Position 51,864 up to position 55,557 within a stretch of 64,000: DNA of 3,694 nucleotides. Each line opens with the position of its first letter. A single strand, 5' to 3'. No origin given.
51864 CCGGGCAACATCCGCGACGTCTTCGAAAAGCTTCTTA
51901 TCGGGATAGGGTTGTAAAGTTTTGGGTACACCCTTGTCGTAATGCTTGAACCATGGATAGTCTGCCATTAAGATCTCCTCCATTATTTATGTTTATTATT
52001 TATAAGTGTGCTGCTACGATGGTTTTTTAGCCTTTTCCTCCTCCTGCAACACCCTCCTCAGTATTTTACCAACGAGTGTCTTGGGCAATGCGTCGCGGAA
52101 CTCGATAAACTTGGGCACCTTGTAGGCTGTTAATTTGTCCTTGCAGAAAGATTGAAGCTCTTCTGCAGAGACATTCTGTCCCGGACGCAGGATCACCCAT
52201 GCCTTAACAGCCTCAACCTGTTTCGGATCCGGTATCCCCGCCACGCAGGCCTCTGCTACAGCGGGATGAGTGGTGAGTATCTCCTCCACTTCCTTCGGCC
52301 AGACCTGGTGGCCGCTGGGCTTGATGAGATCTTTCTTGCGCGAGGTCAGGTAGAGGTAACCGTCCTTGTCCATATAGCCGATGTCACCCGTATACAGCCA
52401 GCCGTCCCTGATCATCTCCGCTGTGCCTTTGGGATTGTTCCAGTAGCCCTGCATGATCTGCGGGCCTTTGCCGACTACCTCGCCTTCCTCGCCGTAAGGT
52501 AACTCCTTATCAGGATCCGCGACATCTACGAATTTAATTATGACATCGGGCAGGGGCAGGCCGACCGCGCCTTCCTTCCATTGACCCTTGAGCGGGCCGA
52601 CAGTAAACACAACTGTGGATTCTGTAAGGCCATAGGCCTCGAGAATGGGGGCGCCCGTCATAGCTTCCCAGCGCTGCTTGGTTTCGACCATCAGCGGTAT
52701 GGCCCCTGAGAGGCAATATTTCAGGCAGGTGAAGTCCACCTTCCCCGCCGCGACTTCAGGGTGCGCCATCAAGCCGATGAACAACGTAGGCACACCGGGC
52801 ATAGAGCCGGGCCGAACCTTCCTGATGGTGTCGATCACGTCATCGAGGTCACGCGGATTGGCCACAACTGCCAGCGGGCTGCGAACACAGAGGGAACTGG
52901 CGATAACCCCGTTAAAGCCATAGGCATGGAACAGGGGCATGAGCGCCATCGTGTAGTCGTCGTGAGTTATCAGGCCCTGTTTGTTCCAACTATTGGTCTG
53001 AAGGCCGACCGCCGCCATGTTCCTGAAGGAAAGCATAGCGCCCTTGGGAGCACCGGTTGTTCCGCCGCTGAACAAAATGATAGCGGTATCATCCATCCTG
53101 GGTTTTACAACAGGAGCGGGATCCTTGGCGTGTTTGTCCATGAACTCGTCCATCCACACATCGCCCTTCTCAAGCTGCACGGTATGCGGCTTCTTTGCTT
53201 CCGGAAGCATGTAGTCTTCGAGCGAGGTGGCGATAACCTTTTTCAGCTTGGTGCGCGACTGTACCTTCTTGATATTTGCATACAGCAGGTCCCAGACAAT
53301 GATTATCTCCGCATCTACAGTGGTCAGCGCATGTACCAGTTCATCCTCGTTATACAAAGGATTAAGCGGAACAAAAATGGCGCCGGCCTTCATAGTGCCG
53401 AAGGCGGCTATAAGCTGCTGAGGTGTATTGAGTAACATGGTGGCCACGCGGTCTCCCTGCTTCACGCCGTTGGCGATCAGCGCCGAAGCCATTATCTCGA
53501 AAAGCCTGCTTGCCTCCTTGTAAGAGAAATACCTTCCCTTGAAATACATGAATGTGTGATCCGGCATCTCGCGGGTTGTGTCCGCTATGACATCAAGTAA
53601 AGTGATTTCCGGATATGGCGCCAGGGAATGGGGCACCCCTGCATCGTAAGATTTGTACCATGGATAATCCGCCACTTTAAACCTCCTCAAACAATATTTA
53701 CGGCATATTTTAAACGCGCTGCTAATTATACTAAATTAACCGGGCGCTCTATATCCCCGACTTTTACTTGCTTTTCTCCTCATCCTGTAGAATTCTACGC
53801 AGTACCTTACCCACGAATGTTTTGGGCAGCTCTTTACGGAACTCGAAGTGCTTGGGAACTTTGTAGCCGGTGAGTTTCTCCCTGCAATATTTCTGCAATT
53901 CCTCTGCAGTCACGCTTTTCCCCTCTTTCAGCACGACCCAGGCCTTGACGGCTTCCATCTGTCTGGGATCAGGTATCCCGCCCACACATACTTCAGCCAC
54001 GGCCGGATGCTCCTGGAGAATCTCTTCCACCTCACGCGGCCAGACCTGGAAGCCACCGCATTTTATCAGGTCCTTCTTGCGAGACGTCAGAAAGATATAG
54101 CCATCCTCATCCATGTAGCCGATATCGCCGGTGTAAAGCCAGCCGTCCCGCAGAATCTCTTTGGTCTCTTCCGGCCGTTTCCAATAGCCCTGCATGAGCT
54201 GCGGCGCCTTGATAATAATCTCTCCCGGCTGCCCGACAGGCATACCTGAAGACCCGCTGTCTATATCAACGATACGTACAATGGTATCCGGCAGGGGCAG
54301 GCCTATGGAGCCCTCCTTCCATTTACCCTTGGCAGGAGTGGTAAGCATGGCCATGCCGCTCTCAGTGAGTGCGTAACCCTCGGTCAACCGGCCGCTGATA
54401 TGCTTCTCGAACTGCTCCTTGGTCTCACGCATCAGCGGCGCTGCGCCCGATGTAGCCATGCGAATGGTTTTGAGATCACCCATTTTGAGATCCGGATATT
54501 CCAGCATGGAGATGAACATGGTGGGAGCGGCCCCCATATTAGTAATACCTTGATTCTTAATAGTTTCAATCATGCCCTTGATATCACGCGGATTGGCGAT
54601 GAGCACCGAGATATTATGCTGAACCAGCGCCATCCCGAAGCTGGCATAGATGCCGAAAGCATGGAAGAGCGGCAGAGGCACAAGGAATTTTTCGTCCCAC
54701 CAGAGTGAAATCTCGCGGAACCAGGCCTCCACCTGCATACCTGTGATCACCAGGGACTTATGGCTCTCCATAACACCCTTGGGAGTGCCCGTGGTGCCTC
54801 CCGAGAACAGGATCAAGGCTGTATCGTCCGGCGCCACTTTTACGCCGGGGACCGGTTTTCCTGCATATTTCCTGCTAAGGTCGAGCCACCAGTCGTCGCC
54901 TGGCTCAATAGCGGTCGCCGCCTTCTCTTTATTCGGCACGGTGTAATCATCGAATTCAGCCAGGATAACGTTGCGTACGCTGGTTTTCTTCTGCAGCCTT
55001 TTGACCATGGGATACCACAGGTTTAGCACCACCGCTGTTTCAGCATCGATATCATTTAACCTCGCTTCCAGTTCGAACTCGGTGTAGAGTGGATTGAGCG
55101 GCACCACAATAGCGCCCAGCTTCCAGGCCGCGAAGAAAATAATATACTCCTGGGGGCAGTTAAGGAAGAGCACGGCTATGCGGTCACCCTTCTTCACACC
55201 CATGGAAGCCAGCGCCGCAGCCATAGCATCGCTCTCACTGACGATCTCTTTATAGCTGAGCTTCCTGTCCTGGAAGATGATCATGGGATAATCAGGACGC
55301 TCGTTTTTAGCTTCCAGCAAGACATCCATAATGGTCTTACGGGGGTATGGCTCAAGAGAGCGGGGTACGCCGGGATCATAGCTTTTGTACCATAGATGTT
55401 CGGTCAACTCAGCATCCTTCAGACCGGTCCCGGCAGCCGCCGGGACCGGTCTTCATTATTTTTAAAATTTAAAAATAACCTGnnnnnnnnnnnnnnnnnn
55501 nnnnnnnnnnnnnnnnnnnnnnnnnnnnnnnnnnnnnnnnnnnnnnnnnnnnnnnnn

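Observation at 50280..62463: Seven tandem, co-oriented FadD-type acyl-CoA synthetase paralogs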

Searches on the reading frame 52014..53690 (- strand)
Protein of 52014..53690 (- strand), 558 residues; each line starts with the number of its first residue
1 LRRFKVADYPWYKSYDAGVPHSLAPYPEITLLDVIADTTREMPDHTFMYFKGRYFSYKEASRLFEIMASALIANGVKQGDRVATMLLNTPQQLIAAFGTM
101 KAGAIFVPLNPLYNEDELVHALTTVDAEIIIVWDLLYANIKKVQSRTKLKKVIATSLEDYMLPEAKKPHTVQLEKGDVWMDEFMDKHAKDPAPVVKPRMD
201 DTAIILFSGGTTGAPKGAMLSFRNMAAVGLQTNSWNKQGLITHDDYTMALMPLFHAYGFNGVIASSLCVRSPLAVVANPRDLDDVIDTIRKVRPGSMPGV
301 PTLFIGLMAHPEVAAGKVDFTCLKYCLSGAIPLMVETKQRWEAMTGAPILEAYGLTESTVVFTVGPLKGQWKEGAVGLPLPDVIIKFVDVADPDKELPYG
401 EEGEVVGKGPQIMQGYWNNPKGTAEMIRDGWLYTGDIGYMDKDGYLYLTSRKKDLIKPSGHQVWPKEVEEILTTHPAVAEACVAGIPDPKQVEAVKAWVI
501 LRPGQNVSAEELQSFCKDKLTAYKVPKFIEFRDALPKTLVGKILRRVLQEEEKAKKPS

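Call 4: search_protein_families(library=pfam, proteins=[window:52014-53690:-])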
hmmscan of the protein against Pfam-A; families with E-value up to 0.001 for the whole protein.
window:52014-53690:- (558 aa): 2 families
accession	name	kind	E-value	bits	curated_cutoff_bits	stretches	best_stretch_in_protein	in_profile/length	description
PF00501.34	AMP-binding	-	2.4e-81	274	29.9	1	38-417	4-384/384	AMP-binding enzyme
PF13193.12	AMP-binding_C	-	7e-22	78.6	24.5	1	467-542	1-76/76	AMP-binding enzyme C-terminal domain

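Call 6: search_protein_families(library=ncbifam, proteins=[window:52014-53690:-], max_evalue=1e-50)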
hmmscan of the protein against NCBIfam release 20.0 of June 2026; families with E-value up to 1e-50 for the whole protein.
window:52014-53690:- (558 aa): 41 families (the best 25 are shown)
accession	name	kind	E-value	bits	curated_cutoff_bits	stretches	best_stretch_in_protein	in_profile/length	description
NF004114.0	PRK05605.1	equivalog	4.4e-137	457.8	766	1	6-552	12-569/575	long-chain-fatty-acid--CoA ligase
NF004837.0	PRK06187.1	subfamily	1.1e-122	410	476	1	28-556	7-526/531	long-chain-fatty-acid--CoA ligase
NF005220.0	PRK06710.1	equivalog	1.5e-122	409.6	1116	1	8-556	4-557/563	long-chain-fatty-acid--CoA ligase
NF004229.0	PRK05677.1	subfamily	2.5e-117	392.7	879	1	11-556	6-559/563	long-chain-fatty-acid--CoA ligase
NF006181.0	PRK08314.1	subfamily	5.7e-117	391.3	705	1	9-556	5-558/563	long-chain-fatty-acid--CoA ligase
NF005463.0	PRK07059.1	subfamily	7.3e-116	387.8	869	1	9-552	3-556/557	long-chain-fatty-acid--CoA ligase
NF006523.0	PRK08974.1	equivalog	3.9e-115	385.1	884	1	195-556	199-557/561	long-chain-fatty-acid--CoA ligase FadD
NF006442.0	PRK08751.1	equivalog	3.6e-109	365.6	1023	1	8-552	4-558/560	long-chain fatty acid--CoA ligase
NF009139.0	PRK12492.1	equivalog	2.4e-104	349.8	1018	1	11-550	6-560/562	long-chain-fatty-acid--CoA ligase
NF004822.0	PRK06178.1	equivalog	1.4e-102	344.1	782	1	13-553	20-568/571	acyl-CoA synthetase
NF006182.0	PRK08316.1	subfamily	6.1e-100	335.2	663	1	29-553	11-518/523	fatty acyl-CoA synthetase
NF005702.0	PRK07514.1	subfamily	2.7e-97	326.2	558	1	31-553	5-501/506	malonyl-CoA synthase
TIGR03205.1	pimA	equivalog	1.6e-94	317.3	705.6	1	25-548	17-540/541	dicarboxylate--CoA ligase PimA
NF005714.0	PRK07529.1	subfamily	2.1e-88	297.3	632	1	56-554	65-578/640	acyl-CoA synthetase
NF009233.0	PRK12583.1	subfamily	2.9e-88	296.6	832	1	28-550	17-548/558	fatty acid CoA ligase family protein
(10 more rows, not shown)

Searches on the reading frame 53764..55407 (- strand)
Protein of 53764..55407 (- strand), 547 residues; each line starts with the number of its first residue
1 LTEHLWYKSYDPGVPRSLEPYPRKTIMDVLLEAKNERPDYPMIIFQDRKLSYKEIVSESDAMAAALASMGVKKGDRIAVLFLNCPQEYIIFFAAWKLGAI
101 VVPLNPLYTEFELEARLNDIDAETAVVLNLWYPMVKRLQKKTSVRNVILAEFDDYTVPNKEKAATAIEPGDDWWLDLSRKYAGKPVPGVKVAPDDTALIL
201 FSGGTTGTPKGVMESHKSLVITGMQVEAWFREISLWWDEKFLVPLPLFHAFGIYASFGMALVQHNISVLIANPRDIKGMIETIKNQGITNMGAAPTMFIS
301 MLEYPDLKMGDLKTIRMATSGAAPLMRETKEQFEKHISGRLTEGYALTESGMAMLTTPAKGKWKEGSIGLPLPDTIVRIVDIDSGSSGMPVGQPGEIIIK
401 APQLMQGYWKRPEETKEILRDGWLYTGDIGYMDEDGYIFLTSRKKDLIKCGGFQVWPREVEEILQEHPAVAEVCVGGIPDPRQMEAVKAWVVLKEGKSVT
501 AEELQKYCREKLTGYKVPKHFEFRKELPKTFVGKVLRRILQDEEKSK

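Call 4: search_protein_families(library=pfam, proteins=[window:53764-55407:-])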
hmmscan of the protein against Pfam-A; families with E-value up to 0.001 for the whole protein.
window:53764-55407:- (547 aa): 2 families
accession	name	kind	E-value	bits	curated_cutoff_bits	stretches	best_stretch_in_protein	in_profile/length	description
PF00501.34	AMP-binding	-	2.4e-83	280.5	29.9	1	33-409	4-384/384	AMP-binding enzyme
PF13193.12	AMP-binding_C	-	5.2e-22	79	24.5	1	459-534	1-76/76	AMP-binding enzyme C-terminal domain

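Call 6: search_protein_families(library=ncbifam, proteins=[window:53764-55407:-], max_evalue=1e-50)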
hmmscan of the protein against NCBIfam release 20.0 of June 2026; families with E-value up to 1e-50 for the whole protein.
window:53764-55407:- (547 aa): 47 families (the best 25 are shown)
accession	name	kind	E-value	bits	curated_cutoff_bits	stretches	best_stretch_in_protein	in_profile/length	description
NF004114.0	PRK05605.1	equivalog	2.1e-135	452.3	766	1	3-543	14-568/575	long-chain-fatty-acid--CoA ligase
NF005220.0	PRK06710.1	equivalog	9.4e-129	430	1116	1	3-547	4-556/563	long-chain-fatty-acid--CoA ligase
NF005463.0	PRK07059.1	subfamily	1.6e-126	422.9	869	1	3-544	2-556/557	long-chain-fatty-acid--CoA ligase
NF004837.0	PRK06187.1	subfamily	5.7e-124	414.3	476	1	23-545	7-523/531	long-chain-fatty-acid--CoA ligase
NF006181.0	PRK08314.1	subfamily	2.4e-121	405.7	705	1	4-546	5-556/563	long-chain-fatty-acid--CoA ligase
NF006523.0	PRK08974.1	equivalog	1.1e-120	403.5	884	1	190-547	202-556/561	long-chain-fatty-acid--CoA ligase FadD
NF004229.0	PRK05677.1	subfamily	2.4e-116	389.4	879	1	1-547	1-558/563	long-chain-fatty-acid--CoA ligase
NF006442.0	PRK08751.1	equivalog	2.2e-105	353.2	1023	1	185-545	199-559/560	long-chain fatty acid--CoA ligase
NF009139.0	PRK12492.1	equivalog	2.3e-105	353.2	1018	1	183-542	196-560/562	long-chain-fatty-acid--CoA ligase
NF006182.0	PRK08316.1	subfamily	2.8e-103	346.2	663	1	22-543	9-516/523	fatty acyl-CoA synthetase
NF004822.0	PRK06178.1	equivalog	1.2e-99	334.4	782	1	4-543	16-566/571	acyl-CoA synthetase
NF005702.0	PRK07514.1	subfamily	4e-94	315.8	558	1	27-545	6-501/506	malonyl-CoA synthase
TIGR03205.1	pimA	equivalog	9.1e-94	314.8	705.6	1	19-539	16-539/541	dicarboxylate--CoA ligase PimA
NF005801.1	PRK07656.1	equivalog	5.9e-91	305.6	657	1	25-540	2-499/500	FadD3 family acyl-CoA ligase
NF009233.0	PRK12583.1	subfamily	1.1e-88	298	832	1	192-542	199-548/558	fatty acid CoA ligase family protein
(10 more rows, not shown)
